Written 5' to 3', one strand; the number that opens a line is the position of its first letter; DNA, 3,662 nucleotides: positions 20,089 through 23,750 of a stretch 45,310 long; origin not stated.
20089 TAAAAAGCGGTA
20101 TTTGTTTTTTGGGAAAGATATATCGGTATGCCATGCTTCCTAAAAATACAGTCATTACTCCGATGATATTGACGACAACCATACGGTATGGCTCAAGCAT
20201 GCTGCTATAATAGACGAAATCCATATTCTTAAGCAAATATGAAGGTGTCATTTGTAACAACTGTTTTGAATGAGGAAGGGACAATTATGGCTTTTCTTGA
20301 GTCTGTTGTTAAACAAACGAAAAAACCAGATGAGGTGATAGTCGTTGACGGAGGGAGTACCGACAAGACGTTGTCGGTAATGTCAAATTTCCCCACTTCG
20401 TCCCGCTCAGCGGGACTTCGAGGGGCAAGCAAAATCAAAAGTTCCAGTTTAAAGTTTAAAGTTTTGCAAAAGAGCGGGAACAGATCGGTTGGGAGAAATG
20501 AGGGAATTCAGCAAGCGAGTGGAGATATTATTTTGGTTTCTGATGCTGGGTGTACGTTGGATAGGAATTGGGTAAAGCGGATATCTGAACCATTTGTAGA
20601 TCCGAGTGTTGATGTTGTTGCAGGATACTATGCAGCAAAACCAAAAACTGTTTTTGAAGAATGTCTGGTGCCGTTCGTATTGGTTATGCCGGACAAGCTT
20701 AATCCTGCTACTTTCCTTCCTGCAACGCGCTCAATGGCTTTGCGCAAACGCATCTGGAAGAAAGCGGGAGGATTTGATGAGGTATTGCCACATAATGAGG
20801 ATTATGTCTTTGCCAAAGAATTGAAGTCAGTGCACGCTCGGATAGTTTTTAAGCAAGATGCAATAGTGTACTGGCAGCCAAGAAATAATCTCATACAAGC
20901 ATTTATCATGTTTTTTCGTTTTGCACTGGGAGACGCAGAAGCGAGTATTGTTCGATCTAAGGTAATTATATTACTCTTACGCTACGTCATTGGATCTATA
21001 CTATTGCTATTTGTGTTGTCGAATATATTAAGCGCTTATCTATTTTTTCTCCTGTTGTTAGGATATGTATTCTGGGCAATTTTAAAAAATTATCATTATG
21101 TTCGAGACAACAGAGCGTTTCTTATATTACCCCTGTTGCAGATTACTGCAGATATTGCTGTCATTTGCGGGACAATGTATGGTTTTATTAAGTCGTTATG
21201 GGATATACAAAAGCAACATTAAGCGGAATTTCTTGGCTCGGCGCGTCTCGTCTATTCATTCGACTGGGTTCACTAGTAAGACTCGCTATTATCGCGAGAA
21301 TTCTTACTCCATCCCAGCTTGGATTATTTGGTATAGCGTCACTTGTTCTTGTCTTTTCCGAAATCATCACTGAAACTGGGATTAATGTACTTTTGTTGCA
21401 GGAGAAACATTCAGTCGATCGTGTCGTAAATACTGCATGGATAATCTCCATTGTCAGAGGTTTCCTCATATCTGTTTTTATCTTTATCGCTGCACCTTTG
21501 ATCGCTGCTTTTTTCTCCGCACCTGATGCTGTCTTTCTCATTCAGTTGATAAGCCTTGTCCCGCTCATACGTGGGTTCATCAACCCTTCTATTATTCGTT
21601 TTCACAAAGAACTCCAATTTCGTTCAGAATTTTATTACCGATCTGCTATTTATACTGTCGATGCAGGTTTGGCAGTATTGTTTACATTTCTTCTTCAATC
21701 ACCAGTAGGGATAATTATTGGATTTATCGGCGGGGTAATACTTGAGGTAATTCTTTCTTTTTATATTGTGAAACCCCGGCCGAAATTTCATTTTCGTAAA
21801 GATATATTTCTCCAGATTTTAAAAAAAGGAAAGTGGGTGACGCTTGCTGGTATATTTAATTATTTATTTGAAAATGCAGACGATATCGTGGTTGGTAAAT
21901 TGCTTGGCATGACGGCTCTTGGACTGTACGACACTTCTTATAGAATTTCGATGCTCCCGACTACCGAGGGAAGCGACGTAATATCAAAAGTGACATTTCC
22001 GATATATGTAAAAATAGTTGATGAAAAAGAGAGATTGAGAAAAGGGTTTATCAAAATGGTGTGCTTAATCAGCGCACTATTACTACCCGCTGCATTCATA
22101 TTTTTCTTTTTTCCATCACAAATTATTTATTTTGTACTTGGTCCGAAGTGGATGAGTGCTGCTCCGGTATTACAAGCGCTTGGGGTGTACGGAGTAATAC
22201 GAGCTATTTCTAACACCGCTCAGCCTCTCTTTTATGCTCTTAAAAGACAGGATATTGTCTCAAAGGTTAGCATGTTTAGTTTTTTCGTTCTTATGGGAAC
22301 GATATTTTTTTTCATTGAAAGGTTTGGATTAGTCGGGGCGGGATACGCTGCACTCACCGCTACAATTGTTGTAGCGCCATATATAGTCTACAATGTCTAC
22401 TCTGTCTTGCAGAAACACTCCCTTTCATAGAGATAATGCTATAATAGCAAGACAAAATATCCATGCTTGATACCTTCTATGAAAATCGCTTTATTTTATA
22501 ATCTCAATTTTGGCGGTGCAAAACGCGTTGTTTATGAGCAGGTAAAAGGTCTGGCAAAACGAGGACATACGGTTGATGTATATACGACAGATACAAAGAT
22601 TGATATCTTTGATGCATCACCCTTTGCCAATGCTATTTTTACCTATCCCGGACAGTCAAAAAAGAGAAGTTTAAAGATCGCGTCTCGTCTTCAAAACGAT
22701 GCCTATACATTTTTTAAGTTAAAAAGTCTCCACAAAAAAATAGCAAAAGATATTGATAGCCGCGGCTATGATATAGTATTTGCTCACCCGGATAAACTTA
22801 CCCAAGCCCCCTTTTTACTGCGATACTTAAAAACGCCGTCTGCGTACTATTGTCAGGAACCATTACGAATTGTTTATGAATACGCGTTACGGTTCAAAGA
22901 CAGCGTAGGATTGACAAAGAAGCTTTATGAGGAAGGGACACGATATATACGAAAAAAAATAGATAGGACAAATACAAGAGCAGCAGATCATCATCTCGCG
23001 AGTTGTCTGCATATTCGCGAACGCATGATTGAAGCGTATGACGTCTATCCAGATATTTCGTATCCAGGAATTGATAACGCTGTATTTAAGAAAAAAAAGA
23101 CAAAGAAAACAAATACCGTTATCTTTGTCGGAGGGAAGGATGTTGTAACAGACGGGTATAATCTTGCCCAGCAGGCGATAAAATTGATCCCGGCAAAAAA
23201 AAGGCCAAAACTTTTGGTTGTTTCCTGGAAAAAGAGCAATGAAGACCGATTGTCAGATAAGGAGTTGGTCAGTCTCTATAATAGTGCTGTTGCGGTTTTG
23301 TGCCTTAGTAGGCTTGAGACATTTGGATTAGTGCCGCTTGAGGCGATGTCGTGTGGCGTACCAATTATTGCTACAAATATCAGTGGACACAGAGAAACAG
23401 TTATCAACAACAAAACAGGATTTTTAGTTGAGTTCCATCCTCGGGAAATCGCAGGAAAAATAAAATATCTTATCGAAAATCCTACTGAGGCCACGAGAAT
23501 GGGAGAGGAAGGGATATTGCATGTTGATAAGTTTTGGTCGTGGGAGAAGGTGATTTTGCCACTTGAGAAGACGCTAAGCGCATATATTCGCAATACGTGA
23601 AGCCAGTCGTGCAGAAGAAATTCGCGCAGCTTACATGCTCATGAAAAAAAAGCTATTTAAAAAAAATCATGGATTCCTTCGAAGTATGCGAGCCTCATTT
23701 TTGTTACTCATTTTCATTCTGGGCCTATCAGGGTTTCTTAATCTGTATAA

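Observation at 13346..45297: Supercluster of about 16 glycosyltransferase-like genes with seven polytopic GT-C/YfhO/DUF2723-type proteins: a multi-branch polyprenyl-phosphate-sugar surface glycosylation system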

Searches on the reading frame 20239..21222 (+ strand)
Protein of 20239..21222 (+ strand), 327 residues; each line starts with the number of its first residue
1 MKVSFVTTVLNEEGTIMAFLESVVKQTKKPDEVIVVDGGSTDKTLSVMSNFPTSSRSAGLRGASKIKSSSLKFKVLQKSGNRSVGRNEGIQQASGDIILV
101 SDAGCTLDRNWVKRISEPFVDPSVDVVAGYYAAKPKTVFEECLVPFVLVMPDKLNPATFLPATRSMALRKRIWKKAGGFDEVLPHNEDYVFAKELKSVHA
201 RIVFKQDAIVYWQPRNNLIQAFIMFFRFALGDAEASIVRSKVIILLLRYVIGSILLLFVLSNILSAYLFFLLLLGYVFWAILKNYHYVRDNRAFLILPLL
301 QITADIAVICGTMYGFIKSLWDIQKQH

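Call 5: search_protein_families(library=pfam, proteins=[window:20239-21222:+], max_evalue=0.01)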
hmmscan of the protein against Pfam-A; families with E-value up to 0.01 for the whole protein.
window:20239-21222:+ (327 aa): 5 families
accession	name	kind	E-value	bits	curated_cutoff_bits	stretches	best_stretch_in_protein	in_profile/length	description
PF00535.33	Glycos_transf_2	-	3e-21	76.5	23.3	1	4-130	1-115/168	Glycosyl transferase family 2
PF10111.15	Glyco_tranf_2_2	-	5.1e-09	36.5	27.3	1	6-107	3-94/276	Glycosyltransferase like family 2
PF13506.12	Glyco_transf_21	-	7.1e-09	35.8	21.7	1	88-213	24-154/174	Glycosyl transferase family 21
PF13641.12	Glyco_tranf_2_3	-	4e-07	30.7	27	1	4-220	4-219/230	Glycosyltransferase like family 2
PF13632.12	Glyco_trans_2_3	-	6.6e-05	23.3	27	1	98-281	2-197/198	Glycosyl transferase family group 2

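Call 8: search_protein_families(library=ncbifam, proteins=[window:20239-21222:+], max_evalue=0.01)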
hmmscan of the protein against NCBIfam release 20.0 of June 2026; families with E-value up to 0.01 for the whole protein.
window:20239-21222:+ (327 aa): 17 families
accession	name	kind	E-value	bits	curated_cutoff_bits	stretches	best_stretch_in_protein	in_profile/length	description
TIGR04283.1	glyco_like_mftF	equivalog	6e-17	62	182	1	4-207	2-180/221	TIGR04283 family arsenosugar biosynthesis glycosyltransferase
NF041875.1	EPS_EpsD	equivalog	2.3e-14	53.6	370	1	5-221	3-215/325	exopolysaccharide biosynthesis glycosyltransferase EpsD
TIGR03965.1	mycofact_glyco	equivalog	2.9e-14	52.8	280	1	2-235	75-301/467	mycofactocin biosynthesis glycosyltransferase MftF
NF007482.0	PRK10073.1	equivalog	7.1e-10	38.4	423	1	2-114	7-105/334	glycosyltransferase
NF010496.0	PRK13915.1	equivalog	1.1e-08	34.6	262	1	2-132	32-156/307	glucosyl-3-phosphoglycerate synthase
TIGR03937.1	PgaC_IcaA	equivalog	3.1e-07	29.7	422.3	1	2-129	46-161/407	poly-beta-1,6-N-acetyl-D-glucosamine synthase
TIGR03472.1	HpnI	equivalog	3.2e-07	29.5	310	1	91-211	123-251/373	bacteriohopanetetrol glucosamine biosynthesis glycosyltransferase HpnI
NF041394.1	GtaseAglG_Halo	equivalog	4.5e-06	26.1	440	1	1-215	1-210/304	glucosyl-dolichyl phosphate glucuronosyltransferase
NF053739.1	GlytfEpsEBac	equivalog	5.6e-06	25.5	450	1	2-86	2-88/265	glycosyltransferase EpsE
NF038302.1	EPS_HpsE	equivalog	6.2e-06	25.4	300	1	7-175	7-177/307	hormogonium polysaccharide biosynthesis glycosyltransferase HpsE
NF047683.1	TeichurnBiosyTuaG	equivalog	8.8e-06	25.5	400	1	2-102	7-94/252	teichuronic acid biosynthesis protein TuaG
NF047588.1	GlcsyltransPgfSStrep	equivalog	2.6e-05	23.6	500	1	1-117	1-108/308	glycosyltransferase PgfS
NF038299.1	EPS_HpsN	equivalog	9.8e-05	21.5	425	1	2-131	2-119/317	hormogonium polysaccharide biosynthesis glycosyltransferase HpsN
TIGR04242.1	nodulat_NodC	equivalog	0.00029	19.9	550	1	9-135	56-172/395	chitooligosaccharide synthase NodC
NF045692.1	OglycostaseCruG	equivalog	0.0011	18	600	1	2-49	42-89/386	2'-O-glycosyltransferase CruG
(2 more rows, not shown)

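Call 47: search_solved_structures(query=window:20239-21222:+, max_evalue=0.01)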
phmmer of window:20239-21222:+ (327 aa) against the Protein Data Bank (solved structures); distinct sequences matched with E-value up to 0.01: 6.
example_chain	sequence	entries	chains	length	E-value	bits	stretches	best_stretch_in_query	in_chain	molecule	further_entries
9omj_A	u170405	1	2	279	0.00048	22.6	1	6-55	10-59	Glycosyltransferase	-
9omm_A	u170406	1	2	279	0.00049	22.6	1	6-55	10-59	Glycosyltransferase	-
9omh_A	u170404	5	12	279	0.00049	22.6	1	6-55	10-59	Glycosyltransferase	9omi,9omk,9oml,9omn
5tze_C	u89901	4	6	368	0.0024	20.3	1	1-122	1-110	Glycosyl transferase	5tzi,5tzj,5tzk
5hea_A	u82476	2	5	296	0.0062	19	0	3-126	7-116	Putative glycosyltransferase (GalT1)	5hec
5tz8_A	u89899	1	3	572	0.0064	18.9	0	1-122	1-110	Glycosyl transferase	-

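Call 49: find_homologous_proteins(query=window:20239-21222:+, max_evalue=0.00001)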
Query window:20239-21222:+ (327 aa): 1620 proteins with E <= 0.00001 among 6070 candidates; the best 120 are listed.
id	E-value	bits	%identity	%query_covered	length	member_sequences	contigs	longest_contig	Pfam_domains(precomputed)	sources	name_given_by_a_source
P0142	3.2e-212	721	100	100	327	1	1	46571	PF10111.15,PF13506.14,PF13641.13,PF00535.33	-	-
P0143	1.1e-129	450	64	100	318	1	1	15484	PF13632.13,PF10111.15,PF13506.14,PF13641.13,PF00535.33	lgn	-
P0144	1.7e-124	433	60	98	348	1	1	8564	PF13632.13,PF10111.15,PF13506.14,PF13641.13,PF00535.33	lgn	-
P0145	2.6e-119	416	60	100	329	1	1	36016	PF13632.13,PF10111.15,PF13506.14,PF13641.13,PF00535.33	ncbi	-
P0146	6.5e-119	415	63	97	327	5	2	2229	PF10111.15,PF13506.14,PF13641.13,PF00535.33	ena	-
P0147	1.1e-118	414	56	100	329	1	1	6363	PF10111.15,PF13506.14,PF13641.13,PF00535.33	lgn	-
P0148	1.6e-117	410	56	99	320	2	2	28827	PF10111.15,PF13506.14,PF00535.33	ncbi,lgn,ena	ncbi:MAG: glycosyltransferase [Patescibacteria group bacterium]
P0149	1.6e-114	400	56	100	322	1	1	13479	PF13632.13,PF10111.15,PF13506.14,PF13641.13,PF00535.33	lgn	-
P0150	2.6e-113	396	57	100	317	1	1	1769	PF13632.13,PF10111.15,PF13506.14,PF13641.13,PF00535.33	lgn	-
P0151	5.9e-113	395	57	100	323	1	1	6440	PF13506.14,PF13641.13,PF00535.33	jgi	-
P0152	6.2e-113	395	56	100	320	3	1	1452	PF10111.15,PF13506.14,PF13641.13,PF00535.33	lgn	-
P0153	1.1e-112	394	57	96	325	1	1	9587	PF13632.13,PF10111.15,PF13506.14,PF13641.13,PF00535.33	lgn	-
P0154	1.2e-112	394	58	96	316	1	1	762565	PF10111.15,PF13506.14,PF13641.13,PF00535.33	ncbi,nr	ncbi:MAG: glycosyltransferase [Candidatus Levyibacteriota bacterium]|nr:MAG: glycosyltransferase [Ca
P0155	6.9e-112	392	57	97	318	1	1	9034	PF13632.13,PF10111.15,PF13506.14,PF13641.13,PF00535.33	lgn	-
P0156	1.5e-111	391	54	99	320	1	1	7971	PF10111.15,PF13506.14,PF13641.13,PF00535.33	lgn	-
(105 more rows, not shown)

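Call 57: predict_structure(alignment_id=A3)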
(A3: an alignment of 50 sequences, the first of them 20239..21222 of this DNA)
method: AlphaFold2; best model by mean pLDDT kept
length: 327 residues; sequences in the alignment: 50
mean_pLDDT: 91.7   pTM: 0.86
mean pLDDT of the five models: 91.7, 91.1, 87.2, 87.1, 85.8
residues with pLDDT >= 90: 280; 70-90: 25; 50-70: 7; < 50: 15
segments of 3 or more residues with pLDDT < 50: 54-68
pLDDT, mean of each block of 10 residues (from residue 1): 95 92 95 93 89 49 43 91 95 98 95 98 98 97 97 94 96 97 92 97 98 96 96 92 96 94 95 97 97 98 98 92 68
secondary structure, 60 per line:
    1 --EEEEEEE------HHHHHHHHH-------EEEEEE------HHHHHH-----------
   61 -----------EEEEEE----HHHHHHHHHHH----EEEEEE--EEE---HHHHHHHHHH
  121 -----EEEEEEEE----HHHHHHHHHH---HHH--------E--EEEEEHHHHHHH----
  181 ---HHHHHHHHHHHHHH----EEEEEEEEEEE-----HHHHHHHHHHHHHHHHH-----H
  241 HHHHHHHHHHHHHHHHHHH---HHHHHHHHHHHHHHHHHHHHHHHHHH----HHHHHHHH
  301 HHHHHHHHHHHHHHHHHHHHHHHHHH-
elements in order: E3-9 H16-24 E32-37 H44-49 E72-77 H82-92 E97-102 E105-107 H111-120 E126-133 H138-147 E165-169 H170-176 H184-197 E202-212 H218-234 H240-259 H263-288 H293-326

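Call 59: fold_search(model_id=the predicted structure, library=pdb)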
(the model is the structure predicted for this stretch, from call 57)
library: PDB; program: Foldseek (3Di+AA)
matches with E <= 10: 1218; with E <= 0.001: 456
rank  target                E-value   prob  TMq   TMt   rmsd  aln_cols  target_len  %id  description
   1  8snc_A                1.5e-13  1.00  0.71  0.50   6.5       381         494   14  Chlorella virus Hyaluronan Synthase bound to GlcA extended GlcNAc primer (released 2024-05-01)
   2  6yv7_B                3.2e-13  1.00  0.62  0.59   5.7       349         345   16  Mannosyltransferase PcManGT from Pyrobaculum calidifontis (released 2020-07-22)
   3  9omk_B                4.9e-13  1.00  0.47  0.59   7.2       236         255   19  WrtF fucosyltransferase - trisaccharide acceptor (released 2025-10-29)
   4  9yq2_A                5.8e-13  1.00  0.66  0.47   7.2       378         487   15  Chlorella virus hyaluronan synthase bound to DDM (released 2025-12-10)
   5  7sp9_A                6.2e-13  1.00  0.65  0.46   6.8       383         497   14  Chlorella virus Hyaluronan Synthase in the GlcNAc-primed channel-closed state (released 2022-04-06)
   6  8sne_A                7.9e-13  1.00  0.68  0.48   6.8       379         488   13  Chlorella virus Hyaluronan Synthase bound to GlcA extended GlcNAc primer and UDP (released 2024-05-01)
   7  9yq4_A                7.9e-13  1.00  0.70  0.49   6.7       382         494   14  Chlorella virus hyaluronan synthase bound to a proofreading UDP-GlcA (released 2025-12-10)
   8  9omh_A                8.9e-13  1.00  0.48  0.58   6.9       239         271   18  WrtF fucosyltransferase - Apo (released 2025-10-29)
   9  9omm_A                1.0e-12  1.00  0.47  0.59   8.3       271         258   18  WrtF fucosyltransferase - tetrasaccharide product (released 2025-10-29)
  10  7sp8_A                1.1e-12  1.00  0.65  0.46   7.5       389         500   12  Chlorella virus Hyaluronan Synthase bound to UDP-GlcNAc (released 2022-04-06)
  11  6p61_B                1.6e-12  1.00  0.49  0.82   3.9       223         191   19  Structure of a Glycosyltransferase from Leptospira borgpetersenii serovar Hardjo-bovis (strain JB197) (released 2019-07-10)
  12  6p61_C                1.7e-12  1.00  0.48  0.81   4.0       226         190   18  Structure of a Glycosyltransferase from Leptospira borgpetersenii serovar Hardjo-bovis (strain JB197) (released 2019-07-10)
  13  9omh_D                1.8e-12  1.00  0.46  0.56   7.2       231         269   19  WrtF fucosyltransferase - Apo (released 2025-10-29)
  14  5tzk                  1.8e-12  1.00  0.47  0.46   7.3       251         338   23  Crystal structure of S. aureus TarS 1-349 in complex with UDP (released 2017-01-04)
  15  7sp7_A                1.8e-12  1.00  0.69  0.48   7.1       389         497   15  Chlorella virus hyaluronan synthase inhibited by UDP (released 2022-04-06)
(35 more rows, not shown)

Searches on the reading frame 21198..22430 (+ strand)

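Call 4: search_protein_families(library=pfam, proteins=[window:21198-22430:+], max_evalue=0.01)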
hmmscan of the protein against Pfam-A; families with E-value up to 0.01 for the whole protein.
window:21198-22430:+ (410 aa): 2 families
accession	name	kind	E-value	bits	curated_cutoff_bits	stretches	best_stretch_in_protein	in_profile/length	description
PF13440.11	Polysacc_synt_3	-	8.7e-63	212.7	23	1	31-323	1-293/293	Polysaccharide biosynthesis protein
PF01943.22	Polysacc_synt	-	3.7e-28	99.2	28.2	1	9-273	3-273/274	Polysaccharide biosynthesis protein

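Call 15: search_protein_families(library=ncbifam, proteins=[window:21198-22430:+], max_evalue=0.0001)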
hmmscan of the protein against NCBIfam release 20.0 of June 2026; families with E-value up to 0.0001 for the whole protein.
window:21198-22430:+ (410 aa): 3 families
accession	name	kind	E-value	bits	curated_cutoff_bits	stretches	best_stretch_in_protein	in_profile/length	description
NF007773.0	PRK10459.1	equivalog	8.8e-59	199.8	273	1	3-398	3-400/492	MOP flippase family protein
NF047674.1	TeichurnBiosyTuaB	equivalog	1.2e-44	153.2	580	1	4-361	5-364/469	teichuronic acid biosynthesis protein TuaB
NF058658.1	Oglyco_Wzx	exception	8.8e-29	100.8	720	1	7-378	10-380/478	O-glycosylation flippase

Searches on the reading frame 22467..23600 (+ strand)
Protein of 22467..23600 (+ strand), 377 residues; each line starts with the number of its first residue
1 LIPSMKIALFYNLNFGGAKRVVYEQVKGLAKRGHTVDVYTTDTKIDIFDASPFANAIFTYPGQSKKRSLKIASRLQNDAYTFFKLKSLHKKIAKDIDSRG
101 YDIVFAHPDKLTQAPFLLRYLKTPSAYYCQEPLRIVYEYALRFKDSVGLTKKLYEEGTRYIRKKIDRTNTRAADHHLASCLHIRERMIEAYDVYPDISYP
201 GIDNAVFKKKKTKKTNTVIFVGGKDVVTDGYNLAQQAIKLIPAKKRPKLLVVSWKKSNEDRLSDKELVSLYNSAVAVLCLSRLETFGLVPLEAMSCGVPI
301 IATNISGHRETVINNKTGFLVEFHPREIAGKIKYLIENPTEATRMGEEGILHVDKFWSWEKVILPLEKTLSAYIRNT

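Call 5: search_protein_families(library=pfam, proteins=[window:22467-23600:+], max_evalue=0.01)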
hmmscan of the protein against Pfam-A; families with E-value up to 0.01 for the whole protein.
window:22467-23600:+ (377 aa): 7 families
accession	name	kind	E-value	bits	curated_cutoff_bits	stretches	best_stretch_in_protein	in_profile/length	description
PF00534.26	Glycos_transf_1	-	6.2e-26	91.4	26.4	1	262-349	81-169/172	Glycosyl transferases group 1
PF13692.12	Glyco_trans_1_4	-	4.8e-17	63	27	1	218-338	4-142/142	Glycosyl transferases group 1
PF13524.12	Glyco_trans_1_2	-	1e-10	42.1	25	1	253-362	23-138/144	Glycosyl transferase-like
PF13439.12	Glyco_transf_4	-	5e-10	40.1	28.5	1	15-203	1-167/170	Glycosyltransferase Family 4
PF20706.3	GT4-conflict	-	8.1e-09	35.4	26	1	264-312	272-320/385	Family 4 Glycosyltransferase in conflict systems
PF13579.12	Glyco_trans_4_4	-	0.00018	22.3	29.7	1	16-194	1-148/158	Glycosyl transferase 4-like domain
PF09176.16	Mpt_N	-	0.0059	17.1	27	0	202-237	30-64/81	Methylene-tetrahydromethanopterin dehydrogenase, N-terminal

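Call 15: search_protein_families(library=ncbifam, proteins=[window:22467-23600:+], max_evalue=0.0001)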
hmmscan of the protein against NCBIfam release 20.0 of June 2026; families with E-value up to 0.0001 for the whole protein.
window:22467-23600:+ (377 aa): 22 families
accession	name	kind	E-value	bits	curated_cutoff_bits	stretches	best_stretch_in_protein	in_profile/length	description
TIGR02149.1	glgA_Coryne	subfamily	3.1e-21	75.9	302.4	1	259-372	269-386/391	glycogen synthase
TIGR03449.1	mycothiol_MshA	equivalog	1.4e-18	67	462.5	1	250-368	280-398/406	D-inositol-3-phosphate glycosyltransferase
TIGR03999.1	thiol_BshA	equivalog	4.1e-18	65.5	273.7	1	266-365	265-365/375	N-acetyl-alpha-D-glucosaminyl L-malate synthase BshA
NF053787.1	GlcN_PG_synth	equivalog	4.2e-14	52.2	480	1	263-368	251-354/361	N-acetylglucosaminyl phosphatidylglycerol synthase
NF041876.1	EPS_EpsE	equivalog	2.6e-13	50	400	1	269-355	291-378/389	exopolysaccharide biosynthesis GT4 family glycosyltransferase EpsE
TIGR04047.1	MSMEG_0565_glyc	hypoth_equivalog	2.9e-12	46.4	259.85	1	262-360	265-361/373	MSMEG_0565 family glycosyltransferase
TIGR04063.1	stp3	hypoth_equivalog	3e-10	39.5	442.05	1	287-363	308-385/397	TIGR04063 family PEP-CTERM/XrtA system glycosyltransferase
TIGR02472.1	sucr_P_syn_N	equivalog_domain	3.8e-10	39.2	576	1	283-361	350-429/439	sucrose-phosphate synthase, putative, glycosyltransferase domain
TIGR03088.1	stp2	hypoth_equivalog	3.9e-09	36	409.05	1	280-363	278-363/374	TIGR03088 family PEP-CTERM/XrtA system glycosyltransferase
NF038229.1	Glyco4_Geo_Pelo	equivalog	5e-09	35.6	400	1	263-360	227-323/338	GPMC system family 4 glycosyltransferase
NF047881.1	glyco_SdgB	exception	1.5e-08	33.7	800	1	267-363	389-486/496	serine-aspartate repeat adhesin O-glycosyltransferase SdgB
NF041139.1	TreT_Thcocales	equivalog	2.4e-08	33.2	775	1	265-352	305-391/412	trehalose synthase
NF038295.1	EPS_HpsP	equivalog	2.5e-08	33.3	550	1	274-363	288-377/388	hormogonium polysaccharide biosynthesis glycosyltransferase HpsP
TIGR02470.1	sucr_synth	equivalog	3.7e-08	32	810.4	1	280-360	650-735/784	sucrose synthase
NF041010.1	glycosy_Agl16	equivalog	9.4e-08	31.3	575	1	261-364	241-342/352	glycosylation protein Agl16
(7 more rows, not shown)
